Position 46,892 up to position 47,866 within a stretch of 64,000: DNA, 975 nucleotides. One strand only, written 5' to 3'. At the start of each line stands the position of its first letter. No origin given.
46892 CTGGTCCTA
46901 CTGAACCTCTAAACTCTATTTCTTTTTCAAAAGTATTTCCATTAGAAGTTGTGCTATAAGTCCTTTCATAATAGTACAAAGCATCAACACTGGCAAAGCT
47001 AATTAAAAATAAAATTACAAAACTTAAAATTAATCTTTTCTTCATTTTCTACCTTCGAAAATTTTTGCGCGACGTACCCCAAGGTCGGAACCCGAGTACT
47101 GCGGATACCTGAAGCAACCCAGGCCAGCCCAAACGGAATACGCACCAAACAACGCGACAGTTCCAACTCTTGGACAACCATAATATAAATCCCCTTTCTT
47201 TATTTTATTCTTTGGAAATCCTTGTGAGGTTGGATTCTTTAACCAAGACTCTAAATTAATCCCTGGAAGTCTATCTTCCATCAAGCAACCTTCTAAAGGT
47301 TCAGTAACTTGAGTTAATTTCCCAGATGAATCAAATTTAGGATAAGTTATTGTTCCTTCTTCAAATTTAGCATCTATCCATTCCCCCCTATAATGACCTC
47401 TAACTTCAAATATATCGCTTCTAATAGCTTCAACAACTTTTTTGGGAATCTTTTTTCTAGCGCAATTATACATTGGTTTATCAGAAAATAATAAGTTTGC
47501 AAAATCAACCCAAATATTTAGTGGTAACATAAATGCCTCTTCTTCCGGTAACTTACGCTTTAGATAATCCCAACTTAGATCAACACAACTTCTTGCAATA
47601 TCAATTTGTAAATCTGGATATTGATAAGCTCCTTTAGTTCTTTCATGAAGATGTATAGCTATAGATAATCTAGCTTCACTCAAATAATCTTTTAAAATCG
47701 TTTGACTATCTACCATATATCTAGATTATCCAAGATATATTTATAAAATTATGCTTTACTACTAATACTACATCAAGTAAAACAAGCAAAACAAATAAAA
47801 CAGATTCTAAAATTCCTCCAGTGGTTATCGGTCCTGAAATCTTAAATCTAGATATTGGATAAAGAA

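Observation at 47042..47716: Orphan DGR target: hypervariable CLec-type protein with no reverse transcriptase or template repeat nearby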

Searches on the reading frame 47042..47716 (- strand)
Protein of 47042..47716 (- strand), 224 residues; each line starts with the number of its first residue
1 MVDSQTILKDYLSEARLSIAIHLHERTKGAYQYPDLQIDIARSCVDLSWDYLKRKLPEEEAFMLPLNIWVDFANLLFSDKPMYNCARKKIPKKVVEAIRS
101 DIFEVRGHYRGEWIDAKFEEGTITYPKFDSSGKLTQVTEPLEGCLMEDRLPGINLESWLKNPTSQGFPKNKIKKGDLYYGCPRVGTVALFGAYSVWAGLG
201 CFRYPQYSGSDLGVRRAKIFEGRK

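Call 7: search_protein_families(library=pfam, proteins=[window:47042-47716:-], max_evalue=0.1)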
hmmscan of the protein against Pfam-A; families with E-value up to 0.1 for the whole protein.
window:47042-47716:- (224 aa): 0 families

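Call 8: find_homologous_proteins(query=window:47042-47716:-, max_evalue=0.01)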
Query window:47042-47716:- (224 aa): 7 proteins with E <= 0.01 among 246 candidates.
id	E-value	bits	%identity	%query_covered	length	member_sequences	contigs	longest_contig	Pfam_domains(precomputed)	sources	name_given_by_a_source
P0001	9.7e-152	521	100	100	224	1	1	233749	-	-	-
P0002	3.6e-29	120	42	84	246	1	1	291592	-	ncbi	-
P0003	5.7e-29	119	40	86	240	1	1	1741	-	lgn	-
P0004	2.1e-28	117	39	84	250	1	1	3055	-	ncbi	-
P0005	3.3e-23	100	40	72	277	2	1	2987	-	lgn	-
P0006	1.2e-18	85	36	80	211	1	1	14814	-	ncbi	-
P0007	4.9e-16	77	38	71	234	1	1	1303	-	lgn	-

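Call 10: find_encoding_contigs(protein=P0002, flank=10000, max_places=3)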
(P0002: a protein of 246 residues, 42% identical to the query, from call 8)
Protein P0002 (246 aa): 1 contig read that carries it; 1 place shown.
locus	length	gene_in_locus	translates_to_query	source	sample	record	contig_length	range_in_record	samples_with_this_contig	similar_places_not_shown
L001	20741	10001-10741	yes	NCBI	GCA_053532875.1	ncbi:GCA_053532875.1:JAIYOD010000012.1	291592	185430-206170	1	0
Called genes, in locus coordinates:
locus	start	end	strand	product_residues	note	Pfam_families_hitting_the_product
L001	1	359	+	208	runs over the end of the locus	-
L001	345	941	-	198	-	-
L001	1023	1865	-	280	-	PF13495:Phage_int_SAM_4, PF00589:Phage_integrase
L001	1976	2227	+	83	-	-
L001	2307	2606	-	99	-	PF23477:zf_Tbcl_2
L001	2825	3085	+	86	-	PF14076:DUF4258 (weak)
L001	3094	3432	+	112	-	PF04014:MazE_antitoxin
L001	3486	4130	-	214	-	-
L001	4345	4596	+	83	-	-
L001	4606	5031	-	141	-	PF01751:Toprim, PF13662:Toprim_4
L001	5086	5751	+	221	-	PF01209:Ubie_methyltran, PF13847:Methyltransf_31, PF08241:Methyltransf_11, PF08242:Methyltransf_12, PF13649:Methyltransf_25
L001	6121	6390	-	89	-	-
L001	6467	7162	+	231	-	PF09754:PAC2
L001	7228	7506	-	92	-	-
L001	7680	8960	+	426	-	PF02403:Seryl_tRNA_N, PF00587:tRNA-synt_2b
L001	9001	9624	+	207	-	PF14582:Metallophos_3 (faint), PF00149:Metallophos, PF12850:Metallophos_2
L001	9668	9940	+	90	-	-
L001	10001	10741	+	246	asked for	-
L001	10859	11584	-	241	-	-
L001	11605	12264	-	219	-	PF01963:TraB_PrgY_gumN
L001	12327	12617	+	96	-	-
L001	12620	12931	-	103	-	-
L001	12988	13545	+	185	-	-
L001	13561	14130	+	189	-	-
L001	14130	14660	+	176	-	-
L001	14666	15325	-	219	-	-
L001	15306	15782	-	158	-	-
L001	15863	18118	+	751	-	PF00437:T2SSE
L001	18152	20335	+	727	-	-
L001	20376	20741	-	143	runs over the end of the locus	-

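Call 11: find_encoding_contigs(protein=P0006, flank=10000, max_places=3)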
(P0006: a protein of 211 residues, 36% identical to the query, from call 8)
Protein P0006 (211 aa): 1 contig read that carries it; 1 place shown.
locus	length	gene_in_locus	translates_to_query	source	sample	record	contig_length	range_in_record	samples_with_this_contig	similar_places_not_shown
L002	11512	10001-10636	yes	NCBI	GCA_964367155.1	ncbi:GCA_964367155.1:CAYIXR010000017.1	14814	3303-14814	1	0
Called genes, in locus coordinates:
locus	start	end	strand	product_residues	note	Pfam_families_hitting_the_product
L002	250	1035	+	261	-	-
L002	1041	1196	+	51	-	-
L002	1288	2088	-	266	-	-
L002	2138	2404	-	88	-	-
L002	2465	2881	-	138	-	-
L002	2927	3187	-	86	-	PF05239:PRC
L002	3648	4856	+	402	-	PF13191:AAA_16, PF00004:AAA (weak), PF13401:AAA_22, PF22703:Cdc6_lid, PF09079:WHD_Cdc6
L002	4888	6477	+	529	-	PF00149:Metallophos, PF04042:DNA_pol_E_B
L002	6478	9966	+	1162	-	PF03833:PolC_DP2_N, PF24844:PolC_DP2_central, PF24846:PolC_DP2_cat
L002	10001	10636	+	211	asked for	-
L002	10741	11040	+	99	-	-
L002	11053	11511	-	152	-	?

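Call 14: search_solved_structures(query=A1, max_evalue=10, show_alignments=3)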
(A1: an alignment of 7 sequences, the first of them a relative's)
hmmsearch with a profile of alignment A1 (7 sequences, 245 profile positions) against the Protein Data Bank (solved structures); distinct sequences matched with E-value up to 10: 22.
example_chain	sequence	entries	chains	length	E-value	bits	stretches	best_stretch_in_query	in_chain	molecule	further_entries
6xyw_BD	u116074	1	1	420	0.33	13.7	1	100-154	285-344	Gb|AAC32909.1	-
1yxa_A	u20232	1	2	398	0.63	12.7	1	110-169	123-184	serine (or cysteine) proteinase inhibitor, clade A, member 3N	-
2ach_A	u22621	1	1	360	0.76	12.5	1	79-169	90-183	ALPHA 1-ANTICHYMOTRYPSIN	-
1qmn_A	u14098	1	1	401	0.79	12.4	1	77-169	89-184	ALPHA-1-ANTICHYMOTRYPSIN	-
4caa_A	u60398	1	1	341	0.81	12.4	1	80-169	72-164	ANTICHYMOTRYPSIN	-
3caa_A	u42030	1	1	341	0.81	12.4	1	80-169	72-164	ANTICHYMOTRYPSIN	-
1as4_A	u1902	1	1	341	0.82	12.4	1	80-169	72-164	ANTICHYMOTRYPSIN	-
6hgn_A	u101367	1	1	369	0.84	12.3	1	79-169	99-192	Alpha-1-antichymotrypsin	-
6hgm_A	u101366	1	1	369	0.86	12.3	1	79-169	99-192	Alpha-1-antichymotrypsin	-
6hgg_A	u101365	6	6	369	0.86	12.3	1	79-169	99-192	Alpha-1-antichymotrypsin | alpha1-Antichymotrypsin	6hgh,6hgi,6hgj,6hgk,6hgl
5om8_A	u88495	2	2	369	0.9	12.2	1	80-169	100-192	Alpha-1-antichymotrypsin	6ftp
5om7_A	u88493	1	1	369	0.9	12.2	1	80-169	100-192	Alpha-1-antichymotrypsin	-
5om2_A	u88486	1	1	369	0.9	12.2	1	80-169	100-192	Alpha-1-antichymotrypsin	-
5om5_A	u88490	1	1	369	0.9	12.2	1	80-169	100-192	Alpha-1-antichymotrypsin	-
5om6_A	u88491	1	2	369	0.91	12.2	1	80-169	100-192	Alpha-1-antichymotrypsin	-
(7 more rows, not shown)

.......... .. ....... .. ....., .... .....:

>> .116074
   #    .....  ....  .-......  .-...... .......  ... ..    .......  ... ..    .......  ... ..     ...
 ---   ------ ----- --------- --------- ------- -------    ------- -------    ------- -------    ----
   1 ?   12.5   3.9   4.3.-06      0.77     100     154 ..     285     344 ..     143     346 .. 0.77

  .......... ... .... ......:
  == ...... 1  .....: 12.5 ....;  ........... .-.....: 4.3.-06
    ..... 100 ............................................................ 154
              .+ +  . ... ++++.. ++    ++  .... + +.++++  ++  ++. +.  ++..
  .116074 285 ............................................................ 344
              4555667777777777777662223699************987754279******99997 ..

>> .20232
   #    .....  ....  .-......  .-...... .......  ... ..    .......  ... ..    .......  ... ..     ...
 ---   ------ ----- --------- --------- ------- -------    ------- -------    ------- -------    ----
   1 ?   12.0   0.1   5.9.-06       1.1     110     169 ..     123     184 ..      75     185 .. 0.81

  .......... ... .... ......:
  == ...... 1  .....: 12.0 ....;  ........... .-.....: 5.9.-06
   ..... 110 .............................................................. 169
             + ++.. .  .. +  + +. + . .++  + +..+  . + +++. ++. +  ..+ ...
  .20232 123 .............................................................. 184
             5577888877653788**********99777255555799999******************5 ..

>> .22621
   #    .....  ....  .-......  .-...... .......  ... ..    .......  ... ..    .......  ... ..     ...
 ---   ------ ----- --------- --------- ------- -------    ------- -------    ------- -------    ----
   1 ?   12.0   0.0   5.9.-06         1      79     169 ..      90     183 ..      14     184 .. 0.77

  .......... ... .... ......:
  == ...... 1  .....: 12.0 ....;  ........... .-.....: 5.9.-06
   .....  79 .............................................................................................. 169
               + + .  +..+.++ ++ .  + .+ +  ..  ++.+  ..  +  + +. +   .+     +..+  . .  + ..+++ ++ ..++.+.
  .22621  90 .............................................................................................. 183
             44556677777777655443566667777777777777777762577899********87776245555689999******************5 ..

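Call 26: search_protein_representatives(alignment_id=A1)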
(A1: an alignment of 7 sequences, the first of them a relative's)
Query: 7 sequences, 245 profile positions. Proteins with E-value up to 0.001 (for the whole library): 1109; up to 1e-10: 859; up to 1e-30: 371. The best 150 are listed.
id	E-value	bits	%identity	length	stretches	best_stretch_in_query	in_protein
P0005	8.7e-95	333.3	-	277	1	3-244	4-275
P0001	1.6e-91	322.6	-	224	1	27-244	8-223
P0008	7.2e-79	281.1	-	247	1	1-244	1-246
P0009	2.6e-76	272.7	-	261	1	33-241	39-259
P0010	1.1e-73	264.2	-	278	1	35-243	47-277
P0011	6.9e-73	261.6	-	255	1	35-241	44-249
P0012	1.9e-69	250.3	-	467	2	37-241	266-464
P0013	5.2e-69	248.9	-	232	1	38-240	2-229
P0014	6.7e-69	248.5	-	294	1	36-241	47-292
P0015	1.0e-68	247.9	-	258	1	33-241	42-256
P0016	1.2e-67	244.4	-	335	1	22-243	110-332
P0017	1.4e-64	234.3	-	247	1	33-242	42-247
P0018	1.5e-64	234.3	-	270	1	36-241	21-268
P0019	6.1e-64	232.3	-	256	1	37-242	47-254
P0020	2.1e-63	230.5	-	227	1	32-241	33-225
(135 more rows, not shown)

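Call 33: find_encoding_contigs(protein=P0001, flank=10000, max_places=6)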
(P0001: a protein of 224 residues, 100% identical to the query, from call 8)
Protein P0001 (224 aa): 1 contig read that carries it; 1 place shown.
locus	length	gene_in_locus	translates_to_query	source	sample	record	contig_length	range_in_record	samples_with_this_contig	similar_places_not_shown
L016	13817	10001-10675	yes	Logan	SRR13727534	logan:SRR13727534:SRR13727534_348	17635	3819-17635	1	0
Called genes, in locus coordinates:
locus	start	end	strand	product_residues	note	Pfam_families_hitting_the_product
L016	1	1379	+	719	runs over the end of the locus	-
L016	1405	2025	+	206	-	-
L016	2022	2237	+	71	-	-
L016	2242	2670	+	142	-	-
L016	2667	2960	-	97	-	-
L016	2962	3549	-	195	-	PF09622:DUF2391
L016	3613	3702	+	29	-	-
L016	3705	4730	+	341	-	-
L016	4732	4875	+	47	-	-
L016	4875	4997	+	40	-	-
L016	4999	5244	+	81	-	-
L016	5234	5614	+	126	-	-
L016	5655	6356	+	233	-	-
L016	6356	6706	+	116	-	-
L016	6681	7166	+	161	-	-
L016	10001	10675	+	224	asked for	-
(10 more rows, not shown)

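Call 41: search_protein_families(library=pfam, alignment_id=A2, max_evalue=0.01)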
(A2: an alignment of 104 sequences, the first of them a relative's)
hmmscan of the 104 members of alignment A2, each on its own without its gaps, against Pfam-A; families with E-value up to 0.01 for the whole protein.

A. member 1, P0001 (224 aa): 0 families

B. families by the number of members that match (of 104 scanned): 1 family
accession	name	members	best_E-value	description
PF09337.16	zf-H2C2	1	0.00072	H2C2 zinc finger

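Call 43: predict_structure(alignment_id=A2)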
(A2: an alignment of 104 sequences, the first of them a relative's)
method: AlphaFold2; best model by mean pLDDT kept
length: 224 residues; sequences in the alignment: 104
mean_pLDDT: 95.9   pTM: 0.92
mean pLDDT of the five models: 95.9, 95.4, 95.4, 95.3, 95.3
residues with pLDDT >= 90: 212; 70-90: 8; 50-70: 4; < 50: 0
segments of 3 or more residues with pLDDT < 50: none
pLDDT, mean of each block of 10 residues (from residue 1): 87 84 96 97 97 98 98 98 95 97 96 98 98 97 98 98 98 98 98 97 97 97 73
secondary structure, 60 per line:
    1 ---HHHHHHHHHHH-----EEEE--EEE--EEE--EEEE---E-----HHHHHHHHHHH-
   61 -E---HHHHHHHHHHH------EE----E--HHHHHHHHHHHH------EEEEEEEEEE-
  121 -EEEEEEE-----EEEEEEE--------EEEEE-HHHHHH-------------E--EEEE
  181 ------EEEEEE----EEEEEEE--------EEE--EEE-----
elements in order: H4-14 E20-23 E26-28 E31-33 E36-39 H49-59 H66-76 H92-103 E110-119 E122-128 E134-140 E149-153 H155-160 E177-180 E187-192 E197-203 E212-214 E217-219

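Call 47: fold_search(model_id=the predicted structure, library=pdb)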
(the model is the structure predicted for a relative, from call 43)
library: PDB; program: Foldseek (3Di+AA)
matches with E <= 10: 633; with E <= 0.001: 0
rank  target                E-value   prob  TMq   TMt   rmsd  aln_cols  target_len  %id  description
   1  8oks_A                1.4e-01  0.57  0.22  0.40   9.6       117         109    8  Crystal structure of Bdellovibrio bacteriovorus Bd2740 C-terminal domain (released 2023-10-25)
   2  8w9j_C                1.8e-01  0.28  0.29  0.39  11.7       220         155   10  Crystal structure of human CLEC12A ectodomain complexed with 50C1 Fab (released 2024-03-06)
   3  8oks_B                2.1e-01  0.47  0.22  0.39   9.7       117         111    8  Crystal structure of Bdellovibrio bacteriovorus Bd2740 C-terminal domain (released 2023-10-25)
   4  3wsr_A                4.3e-01  0.18  0.24  0.41   8.3       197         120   10  Crystal structure of CLEC-2 in complex with O-glycosylated podoplanin (released 2014-10-22)
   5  3nix_A                4.3e-01  0.04  0.09  0.06  17.4       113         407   17  Crystal structure of flavoprotein/dehydrogenase from Cytophaga hutchinsonii. Northeast Structural Genomics Consortium  (released 2010-06-30)
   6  3nix_F                4.8e-01  0.04  0.09  0.06  17.0       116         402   15  Crystal structure of flavoprotein/dehydrogenase from Cytophaga hutchinsonii. Northeast Structural Genomics Consortium  (released 2010-06-30)
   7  3u58_B                5.1e-01  0.02  0.13  0.13  16.5       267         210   11  Crystal Structure of the Tetrahymena telomerase processivity factor Teb1 AB (released 2011-12-28)
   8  6g5g_B                5.1e-01  0.02  0.11  0.05  20.7       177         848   15  Crystal structure of an engineered Botulinum Neurotoxin type B mutant E1191M/S1199Y in complex with human synaptotagmi (released 2019-01-16)
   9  5ts5_B                5.8e-01  0.04  0.10  0.06  19.8        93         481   14  Crystal structure of L-amino acid oxidase from Bothrops atrox (released 2017-04-26)
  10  1reo                  6.2e-01  0.04  0.10  0.06  20.0        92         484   11  L-amino acid oxidase from Agkistrodon halys pallas (released 2004-05-04)
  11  3nix_D                7.0e-01  0.03  0.09  0.06  17.2       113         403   13  Crystal structure of flavoprotein/dehydrogenase from Cytophaga hutchinsonii. Northeast Structural Genomics Consortium  (released 2010-06-30)
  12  5ts5_C                7.0e-01  0.03  0.10  0.06  19.9        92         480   14  Crystal structure of L-amino acid oxidase from Bothrops atrox (released 2017-04-26)
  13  8yax_B                7.0e-01  0.03  0.14  0.07  15.0       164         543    8  SARS-CoV-2 DMV nsp3-4 pore complex (full-pore) (released 2024-06-19)
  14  2f4q                  7.0e-01  0.02  0.12  0.10  19.0       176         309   11  Crystal Structure of Deinococcus radiodurans topoisomerase IB (released 2005-12-27)
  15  5hgq_D                7.0e-01  0.02  0.12  0.08  18.4       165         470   14  Loa loa Lysyl-tRNA synthetase in complex with Cladosporin. (released 2016-10-26)
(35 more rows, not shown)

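Call 49: search_solved_structures(query=A2, max_evalue=10, show_alignments=2)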
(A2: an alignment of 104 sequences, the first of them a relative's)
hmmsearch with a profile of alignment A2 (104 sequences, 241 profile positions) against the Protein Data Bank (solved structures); distinct sequences matched with E-value up to 10: 3.
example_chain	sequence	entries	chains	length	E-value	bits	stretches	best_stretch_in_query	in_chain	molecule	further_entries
6ok3_A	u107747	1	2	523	0.39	13.2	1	172-197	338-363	Sel1 repeat protein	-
2doq_D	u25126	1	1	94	0.4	13.2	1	44-121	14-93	SFI1p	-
2p4w_A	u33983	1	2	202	0.84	12.1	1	60-101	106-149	Transcriptional regulatory protein arsR family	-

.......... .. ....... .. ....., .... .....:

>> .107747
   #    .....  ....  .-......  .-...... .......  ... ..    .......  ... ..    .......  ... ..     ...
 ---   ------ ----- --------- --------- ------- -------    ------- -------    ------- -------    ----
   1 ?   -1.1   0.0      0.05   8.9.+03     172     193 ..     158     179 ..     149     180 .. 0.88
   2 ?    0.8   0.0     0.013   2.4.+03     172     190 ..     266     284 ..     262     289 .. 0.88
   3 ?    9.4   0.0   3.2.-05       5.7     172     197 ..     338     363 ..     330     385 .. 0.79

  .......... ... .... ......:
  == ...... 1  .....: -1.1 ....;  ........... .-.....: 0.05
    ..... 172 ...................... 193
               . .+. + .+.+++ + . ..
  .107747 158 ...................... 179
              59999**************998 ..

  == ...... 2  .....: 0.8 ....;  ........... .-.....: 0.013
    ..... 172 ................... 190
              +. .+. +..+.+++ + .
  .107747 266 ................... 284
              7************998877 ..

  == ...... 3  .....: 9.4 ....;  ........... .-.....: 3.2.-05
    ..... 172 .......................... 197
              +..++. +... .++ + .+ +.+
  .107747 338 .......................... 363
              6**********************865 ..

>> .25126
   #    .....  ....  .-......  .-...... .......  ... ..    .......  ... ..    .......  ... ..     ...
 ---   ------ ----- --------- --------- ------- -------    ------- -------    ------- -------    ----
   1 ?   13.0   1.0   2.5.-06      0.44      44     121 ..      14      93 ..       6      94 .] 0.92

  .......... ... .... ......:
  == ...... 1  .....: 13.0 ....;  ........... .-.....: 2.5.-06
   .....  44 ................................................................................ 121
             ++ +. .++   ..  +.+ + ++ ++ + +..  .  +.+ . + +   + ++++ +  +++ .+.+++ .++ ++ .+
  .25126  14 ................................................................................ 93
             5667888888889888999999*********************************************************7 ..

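Call 51: fold_search(model_id=the predicted structure, library=viral)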
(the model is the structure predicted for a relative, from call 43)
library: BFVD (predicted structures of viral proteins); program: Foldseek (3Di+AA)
matches with E <= 10: 926; with E <= 0.001: 0
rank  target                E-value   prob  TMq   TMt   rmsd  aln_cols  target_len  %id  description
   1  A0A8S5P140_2          5.7e-03  0.99  0.50  0.13   9.0       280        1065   11  Spore coat protein H kinase fold, TRANSFERASE [Myoviridae sp. ctrCp2]
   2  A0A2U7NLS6            2.5e-01  0.06  0.11  0.16  16.9       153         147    8  Uncharacterized protein [Pseudomonas phage PspYZU05]
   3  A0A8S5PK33            3.3e-01  0.07  0.11  0.07  16.1       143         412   13  Uncharacterized protein [Siphoviridae sp. ctOSJ35]
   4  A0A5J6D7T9            4.2e-01  0.04  0.11  0.12  18.4       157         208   11  (no name in the UniProt tables at hand)
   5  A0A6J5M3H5            4.5e-01  0.02  0.13  0.05  15.8       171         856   16  Protein Gp5, N-terminal OB-fold domain containing protein [uncultured Caudovirales phage]
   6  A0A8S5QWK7            4.8e-01  0.02  0.09  0.05  28.9       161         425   11  Uncharacterized protein [Siphoviridae sp. ctcuE16]
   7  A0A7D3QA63            5.4e-01  0.02  0.10  0.07  21.4       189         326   13  (no name in the UniProt tables at hand)
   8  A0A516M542            5.8e-01  0.08  0.10  0.04  14.6        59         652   24  (no name in the UniProt tables at hand)
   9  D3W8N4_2              5.8e-01  0.04  0.15  0.05  15.4       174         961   10  Nsp3 (Fragment) [SARS coronavirus Rs_672/2006]
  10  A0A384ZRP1            6.9e-01  0.06  0.09  0.25  10.7        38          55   18  Uncharacterized protein [Escherichia phage C130_2]
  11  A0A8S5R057            7.3e-01  0.06  0.11  0.06  12.7        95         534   13  Uncharacterized protein [Siphoviridae sp. ctyvQ1]
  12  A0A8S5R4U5            7.3e-01  0.06  0.10  0.18  17.9        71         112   17  Uncharacterized protein [Siphoviridae sp. ctr4Z12]
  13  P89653                7.3e-01  0.02  0.12  0.09  16.3       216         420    6  M1 protein [Murid herpesvirus 4]
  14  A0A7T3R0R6            7.3e-01  0.02  0.11  0.04  19.8       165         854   13  RNA-directed RNA polymerase L (Fragment) [Soybean thrips bunya-like virus 6]
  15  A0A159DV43            8.3e-01  0.14  0.10  0.12   8.3        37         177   19  E4 [human papillomavirus 87]
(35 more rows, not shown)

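Call 55: find_encoding_contigs(protein=P0004, flank=5000, max_places=2)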
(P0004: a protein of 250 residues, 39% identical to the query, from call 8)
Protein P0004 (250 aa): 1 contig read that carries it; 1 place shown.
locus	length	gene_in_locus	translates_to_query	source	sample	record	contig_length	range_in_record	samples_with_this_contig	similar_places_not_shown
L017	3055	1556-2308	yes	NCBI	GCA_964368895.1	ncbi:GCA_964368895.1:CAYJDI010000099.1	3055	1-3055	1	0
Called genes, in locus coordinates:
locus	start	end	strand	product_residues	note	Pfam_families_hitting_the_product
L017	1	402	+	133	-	?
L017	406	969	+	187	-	-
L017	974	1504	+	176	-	-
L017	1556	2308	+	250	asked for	-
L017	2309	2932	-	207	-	-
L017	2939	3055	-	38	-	?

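Call 56: find_encoding_contigs(protein=P0005, flank=5000, max_places=2)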
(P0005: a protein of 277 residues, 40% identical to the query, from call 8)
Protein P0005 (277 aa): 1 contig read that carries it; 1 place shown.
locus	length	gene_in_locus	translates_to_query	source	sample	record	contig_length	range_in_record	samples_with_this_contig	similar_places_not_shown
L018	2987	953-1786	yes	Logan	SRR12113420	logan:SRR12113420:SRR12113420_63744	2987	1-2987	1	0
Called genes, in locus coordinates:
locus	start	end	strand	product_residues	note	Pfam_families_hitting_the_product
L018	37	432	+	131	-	PF00203:Ribosomal_S19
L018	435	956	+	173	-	PF00237:Ribosomal_L22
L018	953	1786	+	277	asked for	-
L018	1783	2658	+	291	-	PF07650:KH_2, PF00189:Ribosomal_S3_C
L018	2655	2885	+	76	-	PF00831:Ribosomal_L29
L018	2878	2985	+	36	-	?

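Call 57: find_encoding_contigs(protein=P0003, flank=5000, max_places=2)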
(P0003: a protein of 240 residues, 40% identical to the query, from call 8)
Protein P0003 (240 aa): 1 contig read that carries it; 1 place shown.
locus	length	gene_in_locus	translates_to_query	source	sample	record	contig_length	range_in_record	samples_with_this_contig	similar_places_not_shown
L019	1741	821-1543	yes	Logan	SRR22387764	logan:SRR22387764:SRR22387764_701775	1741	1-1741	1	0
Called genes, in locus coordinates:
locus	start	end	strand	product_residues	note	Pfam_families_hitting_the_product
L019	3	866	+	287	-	?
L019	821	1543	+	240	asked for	-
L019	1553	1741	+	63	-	?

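Call 78: search_protein_families(library=ncbifam, proteins=[window:47042-47716:-, P0002, P0005], max_evalue=0.01)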
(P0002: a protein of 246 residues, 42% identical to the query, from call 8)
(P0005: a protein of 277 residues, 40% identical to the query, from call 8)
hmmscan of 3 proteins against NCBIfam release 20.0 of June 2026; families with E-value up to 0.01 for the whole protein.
window:47042-47716:- (224 aa): 0 families

P0002 (246 aa): 0 families

P0005 (277 aa): 0 families
